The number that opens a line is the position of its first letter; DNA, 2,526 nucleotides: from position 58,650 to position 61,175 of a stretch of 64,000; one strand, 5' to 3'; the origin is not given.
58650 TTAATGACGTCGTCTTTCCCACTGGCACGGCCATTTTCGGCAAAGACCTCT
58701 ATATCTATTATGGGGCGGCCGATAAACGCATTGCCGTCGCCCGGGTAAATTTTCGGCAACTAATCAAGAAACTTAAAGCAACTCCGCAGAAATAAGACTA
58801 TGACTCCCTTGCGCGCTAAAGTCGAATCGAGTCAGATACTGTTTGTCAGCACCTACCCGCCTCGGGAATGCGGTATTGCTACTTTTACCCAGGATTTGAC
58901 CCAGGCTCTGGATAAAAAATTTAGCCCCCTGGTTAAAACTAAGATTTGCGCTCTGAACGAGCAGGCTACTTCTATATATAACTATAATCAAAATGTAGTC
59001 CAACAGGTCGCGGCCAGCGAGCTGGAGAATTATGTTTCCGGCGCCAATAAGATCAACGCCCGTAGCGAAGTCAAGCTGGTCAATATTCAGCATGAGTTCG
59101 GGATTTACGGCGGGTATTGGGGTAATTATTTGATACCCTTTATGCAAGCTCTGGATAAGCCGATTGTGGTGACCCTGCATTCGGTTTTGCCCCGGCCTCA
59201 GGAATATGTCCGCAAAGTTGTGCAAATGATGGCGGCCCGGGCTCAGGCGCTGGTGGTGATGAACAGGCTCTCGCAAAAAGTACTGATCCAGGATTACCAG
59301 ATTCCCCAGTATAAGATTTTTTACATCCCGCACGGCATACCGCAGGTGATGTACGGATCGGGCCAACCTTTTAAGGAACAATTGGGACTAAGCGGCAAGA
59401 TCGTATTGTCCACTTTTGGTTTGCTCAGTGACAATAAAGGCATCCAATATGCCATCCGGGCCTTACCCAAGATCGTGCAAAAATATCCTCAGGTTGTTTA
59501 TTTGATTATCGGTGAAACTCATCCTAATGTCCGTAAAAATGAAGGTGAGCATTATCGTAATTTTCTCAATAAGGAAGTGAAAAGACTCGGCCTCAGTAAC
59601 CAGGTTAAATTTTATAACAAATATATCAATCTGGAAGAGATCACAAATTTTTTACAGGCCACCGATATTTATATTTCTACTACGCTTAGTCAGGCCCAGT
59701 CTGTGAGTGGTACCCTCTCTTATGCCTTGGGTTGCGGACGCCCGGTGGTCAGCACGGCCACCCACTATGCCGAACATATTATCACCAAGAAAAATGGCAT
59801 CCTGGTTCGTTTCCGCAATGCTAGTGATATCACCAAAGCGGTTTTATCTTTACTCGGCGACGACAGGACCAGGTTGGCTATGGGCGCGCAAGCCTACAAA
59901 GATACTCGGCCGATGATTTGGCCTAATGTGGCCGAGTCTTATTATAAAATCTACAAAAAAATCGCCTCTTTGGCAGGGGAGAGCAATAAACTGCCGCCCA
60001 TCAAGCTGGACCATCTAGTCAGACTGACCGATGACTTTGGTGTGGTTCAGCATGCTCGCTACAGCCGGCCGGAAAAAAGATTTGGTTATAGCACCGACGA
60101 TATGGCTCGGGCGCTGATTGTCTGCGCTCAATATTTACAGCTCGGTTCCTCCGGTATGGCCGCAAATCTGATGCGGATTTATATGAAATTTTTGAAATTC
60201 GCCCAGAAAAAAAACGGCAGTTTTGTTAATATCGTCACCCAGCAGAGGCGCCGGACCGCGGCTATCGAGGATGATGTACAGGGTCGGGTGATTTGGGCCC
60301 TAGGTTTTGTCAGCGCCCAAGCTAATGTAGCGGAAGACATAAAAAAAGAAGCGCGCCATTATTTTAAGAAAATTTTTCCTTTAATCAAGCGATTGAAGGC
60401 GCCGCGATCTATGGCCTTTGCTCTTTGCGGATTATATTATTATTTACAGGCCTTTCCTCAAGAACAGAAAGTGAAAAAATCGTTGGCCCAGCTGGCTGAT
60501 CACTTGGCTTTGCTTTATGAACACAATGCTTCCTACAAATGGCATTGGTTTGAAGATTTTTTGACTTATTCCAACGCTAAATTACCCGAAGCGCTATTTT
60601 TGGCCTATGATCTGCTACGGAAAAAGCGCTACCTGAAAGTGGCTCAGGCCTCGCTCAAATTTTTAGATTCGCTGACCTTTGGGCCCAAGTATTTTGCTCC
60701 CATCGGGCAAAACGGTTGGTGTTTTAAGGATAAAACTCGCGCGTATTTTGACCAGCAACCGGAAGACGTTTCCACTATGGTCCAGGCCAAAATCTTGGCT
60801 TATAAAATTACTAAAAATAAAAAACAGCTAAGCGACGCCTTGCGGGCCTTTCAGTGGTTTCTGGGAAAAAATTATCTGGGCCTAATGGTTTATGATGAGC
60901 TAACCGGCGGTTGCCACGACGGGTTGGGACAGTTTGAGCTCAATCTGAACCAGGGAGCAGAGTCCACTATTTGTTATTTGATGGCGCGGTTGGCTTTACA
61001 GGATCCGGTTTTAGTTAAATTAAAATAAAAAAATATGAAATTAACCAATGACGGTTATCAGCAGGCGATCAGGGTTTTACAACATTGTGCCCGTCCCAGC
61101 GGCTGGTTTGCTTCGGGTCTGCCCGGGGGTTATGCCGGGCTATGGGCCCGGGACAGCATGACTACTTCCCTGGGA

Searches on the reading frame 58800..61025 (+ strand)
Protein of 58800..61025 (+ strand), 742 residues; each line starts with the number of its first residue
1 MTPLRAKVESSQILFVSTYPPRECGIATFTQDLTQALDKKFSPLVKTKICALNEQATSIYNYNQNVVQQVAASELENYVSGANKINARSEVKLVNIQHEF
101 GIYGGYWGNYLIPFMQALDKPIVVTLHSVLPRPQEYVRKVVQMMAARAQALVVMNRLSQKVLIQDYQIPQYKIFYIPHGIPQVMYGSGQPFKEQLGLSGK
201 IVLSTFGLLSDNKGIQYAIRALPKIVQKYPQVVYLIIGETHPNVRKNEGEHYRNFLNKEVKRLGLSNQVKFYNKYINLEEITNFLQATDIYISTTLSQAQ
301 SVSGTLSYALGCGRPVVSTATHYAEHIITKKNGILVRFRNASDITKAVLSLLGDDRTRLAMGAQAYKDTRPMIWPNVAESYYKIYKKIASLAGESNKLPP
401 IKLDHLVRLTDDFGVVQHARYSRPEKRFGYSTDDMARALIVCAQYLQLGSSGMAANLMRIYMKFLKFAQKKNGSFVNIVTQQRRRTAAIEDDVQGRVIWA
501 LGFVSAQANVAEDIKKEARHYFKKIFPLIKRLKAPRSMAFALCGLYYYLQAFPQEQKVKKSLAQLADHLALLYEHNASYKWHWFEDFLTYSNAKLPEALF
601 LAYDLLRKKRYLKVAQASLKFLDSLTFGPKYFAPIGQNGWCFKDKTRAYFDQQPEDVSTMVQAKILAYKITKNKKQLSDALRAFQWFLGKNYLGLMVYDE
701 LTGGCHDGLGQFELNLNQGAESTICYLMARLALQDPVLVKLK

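Call 64: search_protein_families(library=pfam, proteins=[window:58800-61025:+], max_evalue=0.00001)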
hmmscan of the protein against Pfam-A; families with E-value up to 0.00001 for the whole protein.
window:58800-61025:+ (742 aa): 3 families
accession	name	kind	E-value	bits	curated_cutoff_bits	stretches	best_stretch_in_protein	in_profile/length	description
PF00534.26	Glycos_transf_1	-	2.9e-19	69.7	26.4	1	194-367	8-171/172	Glycosyl transferases group 1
PF13692.12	Glyco_trans_1_4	-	6.3e-19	69.1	27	1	202-354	3-142/142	Glycosyl transferases group 1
PF13439.12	Glyco_transf_4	-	6.2e-06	26.8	28.5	0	111-180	93-166/170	Glycosyltransferase Family 4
